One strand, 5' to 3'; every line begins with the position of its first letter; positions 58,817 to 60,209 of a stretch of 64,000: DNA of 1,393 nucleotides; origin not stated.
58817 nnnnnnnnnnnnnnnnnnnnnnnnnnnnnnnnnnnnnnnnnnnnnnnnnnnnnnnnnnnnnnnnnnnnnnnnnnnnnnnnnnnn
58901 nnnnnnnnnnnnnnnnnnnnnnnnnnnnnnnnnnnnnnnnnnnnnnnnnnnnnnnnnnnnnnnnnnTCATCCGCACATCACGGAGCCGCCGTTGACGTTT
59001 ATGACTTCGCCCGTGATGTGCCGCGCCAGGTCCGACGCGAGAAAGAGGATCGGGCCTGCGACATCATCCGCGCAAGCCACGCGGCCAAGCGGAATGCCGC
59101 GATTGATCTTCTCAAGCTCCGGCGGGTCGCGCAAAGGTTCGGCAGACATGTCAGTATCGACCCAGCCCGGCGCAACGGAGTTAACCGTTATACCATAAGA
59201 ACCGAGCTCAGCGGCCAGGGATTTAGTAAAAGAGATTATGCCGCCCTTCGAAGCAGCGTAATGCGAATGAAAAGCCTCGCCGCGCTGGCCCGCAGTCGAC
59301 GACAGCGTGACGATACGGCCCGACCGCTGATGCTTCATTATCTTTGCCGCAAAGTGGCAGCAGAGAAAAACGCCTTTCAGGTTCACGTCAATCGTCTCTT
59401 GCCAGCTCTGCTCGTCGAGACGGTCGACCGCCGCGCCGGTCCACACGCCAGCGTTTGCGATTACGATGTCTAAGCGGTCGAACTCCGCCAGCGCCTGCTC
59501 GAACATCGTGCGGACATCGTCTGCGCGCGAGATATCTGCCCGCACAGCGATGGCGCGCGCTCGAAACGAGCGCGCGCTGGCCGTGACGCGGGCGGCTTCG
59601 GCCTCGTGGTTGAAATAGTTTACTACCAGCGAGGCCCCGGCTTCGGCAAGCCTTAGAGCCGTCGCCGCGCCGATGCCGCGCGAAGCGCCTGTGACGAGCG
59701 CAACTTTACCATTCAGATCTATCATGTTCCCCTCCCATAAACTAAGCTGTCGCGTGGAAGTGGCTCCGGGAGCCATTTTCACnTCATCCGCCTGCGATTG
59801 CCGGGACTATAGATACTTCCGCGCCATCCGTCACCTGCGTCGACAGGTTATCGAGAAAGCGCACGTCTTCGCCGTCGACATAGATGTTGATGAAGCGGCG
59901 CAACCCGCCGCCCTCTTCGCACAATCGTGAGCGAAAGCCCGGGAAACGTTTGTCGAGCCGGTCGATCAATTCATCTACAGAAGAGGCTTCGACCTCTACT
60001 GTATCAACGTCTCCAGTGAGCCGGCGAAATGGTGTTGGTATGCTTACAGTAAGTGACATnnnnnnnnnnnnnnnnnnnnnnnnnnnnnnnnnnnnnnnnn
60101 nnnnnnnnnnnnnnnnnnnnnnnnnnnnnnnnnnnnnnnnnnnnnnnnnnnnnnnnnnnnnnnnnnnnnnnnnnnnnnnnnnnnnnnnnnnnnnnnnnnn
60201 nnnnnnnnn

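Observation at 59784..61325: ThrC-like PLP enzyme plus MoaD-like GG-protein under met-type leaders: MetM/MetO-like homocysteine synthesis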

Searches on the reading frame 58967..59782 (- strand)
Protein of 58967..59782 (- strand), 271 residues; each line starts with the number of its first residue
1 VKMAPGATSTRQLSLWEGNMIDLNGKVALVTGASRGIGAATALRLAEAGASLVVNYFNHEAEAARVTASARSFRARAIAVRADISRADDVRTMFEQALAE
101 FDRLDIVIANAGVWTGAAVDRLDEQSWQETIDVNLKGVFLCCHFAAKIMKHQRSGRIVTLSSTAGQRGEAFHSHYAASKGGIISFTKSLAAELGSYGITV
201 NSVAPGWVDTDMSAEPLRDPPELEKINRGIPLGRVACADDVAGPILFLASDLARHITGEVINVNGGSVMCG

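Call 3: search_protein_families(library=pfam, proteins=[window:58967-59782:-])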
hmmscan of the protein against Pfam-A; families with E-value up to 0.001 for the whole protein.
window:58967-59782:- (271 aa): 4 families
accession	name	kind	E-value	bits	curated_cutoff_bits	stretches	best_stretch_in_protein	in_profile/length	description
PF13561.12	adh_short_C2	-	3.1e-67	227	27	1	32-266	1-234/236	Enoyl-(Acyl carrier protein) reductase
PF00106.31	adh_short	-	1.2e-58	198.2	26.6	1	26-215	1-189/195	short chain dehydrogenase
PF08659.16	KR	-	1.5e-15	58.1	22.6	1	28-206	3-176/180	KR domain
PF01370.27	Epimerase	-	0.00093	19.1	20.9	0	28-180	1-147/240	NAD dependent epimerase/dehydratase family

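Call 4: search_protein_families(library=ncbifam, proteins=[window:58967-59782:-])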
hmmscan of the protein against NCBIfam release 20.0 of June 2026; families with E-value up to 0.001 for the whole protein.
window:58967-59782:- (271 aa): 235 families (the best 25 are shown)
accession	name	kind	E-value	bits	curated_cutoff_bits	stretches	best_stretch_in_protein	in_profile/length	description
TIGR01830.1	3oxo_ACP_reduc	equivalog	1.7e-72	244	297.75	1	28-266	1-237/239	3-oxoacyl-[acyl-carrier-protein] reductase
NF004198.0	PRK05653.1-3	equivalog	4.1e-69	232.8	296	1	22-269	4-248/248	3-oxoacyl-ACP reductase FabG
NF009466.0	PRK12826.1-2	subfamily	6.1e-69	232.2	222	1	26-269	4-246/248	3-oxoacyl-ACP reductase FabG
NF005559.1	PRK07231.1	subfamily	4.2e-68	229.5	215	1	23-268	2-248/249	glucose 1-dehydrogenase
NF004791.0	PRK06138.1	equivalog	2.2e-64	217.2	312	1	22-268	2-250/252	SDR family oxidoreductase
NF052558.1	MBtsdlDhBudC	equivalog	1.5e-63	214.7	270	1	24-267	2-241/250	meso-2,3-butanediol dehydrogenase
NF004197.0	PRK05653.1-1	equivalog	2.5e-63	214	332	1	22-269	4-248/249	3-oxoacyl-ACP reductase FabG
NF009464.0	PRK12824.1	subfamily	5.7e-62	209.6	269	1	26-269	3-244/245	3-oxoacyl-ACP reductase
NF053807.1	RhamDHLra1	equivalog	2e-61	207.9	400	1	23-267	2-247/252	L-rhamnose 1-dehydrogenase Lra1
NF006070.0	PRK08213.1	subfamily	3.5e-61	207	279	1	20-268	7-257/259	gluconate 5-dehydrogenase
TIGR01829.1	AcAcCoA_reduct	subfamily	1.7e-59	201.4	302.1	1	26-269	1-242/242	acetoacetyl-CoA reductase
NF047420.2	EF_P_mod_YmfI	equivalog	3e-59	200.6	238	1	28-266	2-234/236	elongation factor P 5-aminopentanone reductase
NF004818.0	PRK06172.1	equivalog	3.7e-59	200.1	336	1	21-268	3-251/253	SDR family oxidoreductase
NF004200.0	PRK05653.1-5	equivalog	3.8e-59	200.2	273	1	26-266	3-240/242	3-oxoacyl-ACP reductase FabG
TIGR03971.1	SDR_subfam_1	subfamily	7.2e-59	199.3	300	1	23-268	1-269/271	mycofactocin-coupled SDR family oxidoreductase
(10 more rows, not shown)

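Call 57: search_solved_structures(query=window:58967-59782:-, max_evalue=1e-30)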
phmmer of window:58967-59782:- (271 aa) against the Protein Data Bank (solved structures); distinct sequences matched with E-value up to 1e-30: 231 (the best 60 are shown).
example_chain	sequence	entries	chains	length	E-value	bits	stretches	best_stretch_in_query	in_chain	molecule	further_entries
4dml_A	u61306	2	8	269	6.1e-61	209.4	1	21-269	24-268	3-oxoacyl-[acyl-carrier-protein] reductase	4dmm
4rzh_A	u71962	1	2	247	5e-60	206.4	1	22-269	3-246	3-oxoacyl-[acyl-carrier protein] reductase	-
2uvd_A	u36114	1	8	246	5.7e-60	206.2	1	23-269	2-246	3-OXOACYL-(ACYL-CARRIER-PROTEIN) REDUCTASE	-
4jro_A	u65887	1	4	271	1.6e-58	201.4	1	15-269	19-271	FabG protein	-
3osu_A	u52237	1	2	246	1e-57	198.8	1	26-268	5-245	3-oxoacyl-[acyl-carrier-protein] reductase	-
3sj7_A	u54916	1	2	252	1.1e-57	198.6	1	26-268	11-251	3-oxoacyl-(Acyl-carrier-protein) reductase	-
2hq1_A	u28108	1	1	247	5.2e-53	183.4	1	22-269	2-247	Glucose/ribitol dehydrogenase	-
4m8s_A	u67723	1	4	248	5.3e-51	176.8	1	22-269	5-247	Putative 3-oxoacyl-[acyl-carrier protein] reductase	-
1edo_A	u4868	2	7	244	5e-50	173.6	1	27-267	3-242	BETA-KETO ACYL CARRIER PROTEIN REDUCTASE | KETOACYL REDUCTASE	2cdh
2p68_A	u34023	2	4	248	7.3e-50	173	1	21-266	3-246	3-oxoacyl-[acyl-carrier-protein] reductase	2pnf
7sub_A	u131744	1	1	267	1.6e-48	168.7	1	17-267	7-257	3-oxoacyl-reductase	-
7tzp_A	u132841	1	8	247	8.1e-48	166.4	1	19-268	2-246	3-oxoacyl-ACP reductase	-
1vl8_A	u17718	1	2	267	1.3e-47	165.7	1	20-266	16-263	Gluconate 5-dehydrogenase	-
2et6_A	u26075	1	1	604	2.1e-47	165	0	21-227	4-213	(3R)-hydroxyacyl-CoA dehydrogenase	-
6t6n_A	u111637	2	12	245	2.2e-47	164.9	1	23-268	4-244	3-oxoacyl-[acyl-carrier protein] reductase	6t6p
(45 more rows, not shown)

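Call 59: find_related_loci(query=window:58967-59782:-, collection=metagenome_contigs, flank=5000)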
Query window:58967-59782:- (271 aa) in metagenome_contigs; peptide patterns used: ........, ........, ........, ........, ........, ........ (x = any residue, [..] = any of these).
600 stretches matched a pattern (row limit reached: there are more); 593 encode a relative of the query (tblastn E <= 1e-3); the best 80 are kept; 80 distinct loci.
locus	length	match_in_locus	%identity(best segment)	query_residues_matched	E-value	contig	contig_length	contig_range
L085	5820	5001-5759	75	19-271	1e-127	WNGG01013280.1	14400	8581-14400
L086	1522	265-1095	70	1-271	2e-138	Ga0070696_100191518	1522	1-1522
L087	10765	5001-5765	75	17-271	2e-123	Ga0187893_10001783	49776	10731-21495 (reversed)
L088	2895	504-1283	72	12-271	2e-124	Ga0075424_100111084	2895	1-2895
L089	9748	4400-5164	73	17-271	1e-117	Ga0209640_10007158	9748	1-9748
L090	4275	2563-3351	63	10-271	7e-107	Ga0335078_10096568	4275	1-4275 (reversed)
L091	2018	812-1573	61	19-271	2e-98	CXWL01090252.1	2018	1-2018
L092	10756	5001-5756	56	20-271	1e-92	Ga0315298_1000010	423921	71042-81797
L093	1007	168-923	52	20-271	3e-96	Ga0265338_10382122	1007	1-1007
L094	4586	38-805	51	16-271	4e-88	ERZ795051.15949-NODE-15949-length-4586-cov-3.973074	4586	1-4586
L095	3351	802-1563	52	18-271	2e-88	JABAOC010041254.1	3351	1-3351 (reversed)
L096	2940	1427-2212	55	9-271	8e-88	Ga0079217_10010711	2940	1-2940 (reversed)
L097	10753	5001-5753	53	20-270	5e-86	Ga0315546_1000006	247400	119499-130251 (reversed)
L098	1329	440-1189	57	22-271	2e-92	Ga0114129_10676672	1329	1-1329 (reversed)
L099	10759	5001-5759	51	18-270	8e-86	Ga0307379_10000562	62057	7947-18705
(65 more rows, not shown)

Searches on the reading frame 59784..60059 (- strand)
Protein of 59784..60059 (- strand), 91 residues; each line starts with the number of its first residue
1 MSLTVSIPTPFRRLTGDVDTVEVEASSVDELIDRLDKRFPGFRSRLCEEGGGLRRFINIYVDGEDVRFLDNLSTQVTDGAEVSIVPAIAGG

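Call 3: search_protein_families(library=pfam, proteins=[window:59784-60059:-])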
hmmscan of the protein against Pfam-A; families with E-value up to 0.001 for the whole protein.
window:59784-60059:- (91 aa): 2 families
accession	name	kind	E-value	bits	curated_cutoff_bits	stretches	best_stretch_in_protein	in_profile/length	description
PF02597.26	ThiS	-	1.7e-15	57.8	22.5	1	5-91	1-76/76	ThiS family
PF06805.18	Lambda_tail_I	-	0.00064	20.5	23.8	1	21-91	21-83/83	Bacteriophage lambda tail assembly protein I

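Call 4: search_protein_families(library=ncbifam, proteins=[window:59784-60059:-])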
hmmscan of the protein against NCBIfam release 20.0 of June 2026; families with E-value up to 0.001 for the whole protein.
window:59784-60059:- (91 aa): 3 families
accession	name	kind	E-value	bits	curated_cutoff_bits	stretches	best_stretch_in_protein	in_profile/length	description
NF041918.1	SAMP1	equivalog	2.8e-15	56.6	60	1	12-91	10-91/91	ubiquitin-like small modifier protein 1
TIGR01687.1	moaD_arch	subfamily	8e-13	48.7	49.5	1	11-91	9-88/88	MoaD family protein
NF053661.1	Urm1_like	equivalog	0.00044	20.4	70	1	19-91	15-79/79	Urm1-like protein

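Call 67: search_solved_structures(query=window:59784-60059:-, max_evalue=0.01)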
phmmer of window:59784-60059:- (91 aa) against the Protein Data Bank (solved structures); distinct sequences matched with E-value up to 0.01: 7.
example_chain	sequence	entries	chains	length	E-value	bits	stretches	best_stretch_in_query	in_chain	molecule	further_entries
4n6e_B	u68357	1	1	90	1.3e-19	73.1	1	1-91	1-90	ThiS/MoaD family protein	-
3dwg_C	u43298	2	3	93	3.5e-17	65.3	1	1-91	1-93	9.5 kDa culture filtrate antigen cfp10A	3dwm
1v8c_A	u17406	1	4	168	5.7e-13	51.9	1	6-91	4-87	MoaD related protein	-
2m19_A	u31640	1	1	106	2.1e-07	34.1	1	24-91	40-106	Molybdopterin converting factor subunit 1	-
2g1e_A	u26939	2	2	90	0.00013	25.2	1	14-91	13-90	hypothetical protein Ta0895 | Putative uncharacterized protein Ta0895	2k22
2l52_A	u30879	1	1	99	0.0003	24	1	28-91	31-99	METHANOSARCINA ACETIVORANS SAMP1 HOMOLOG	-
1vjk_A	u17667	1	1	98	0.00095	22.4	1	9-91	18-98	molybdopterin converting factor, subunit 1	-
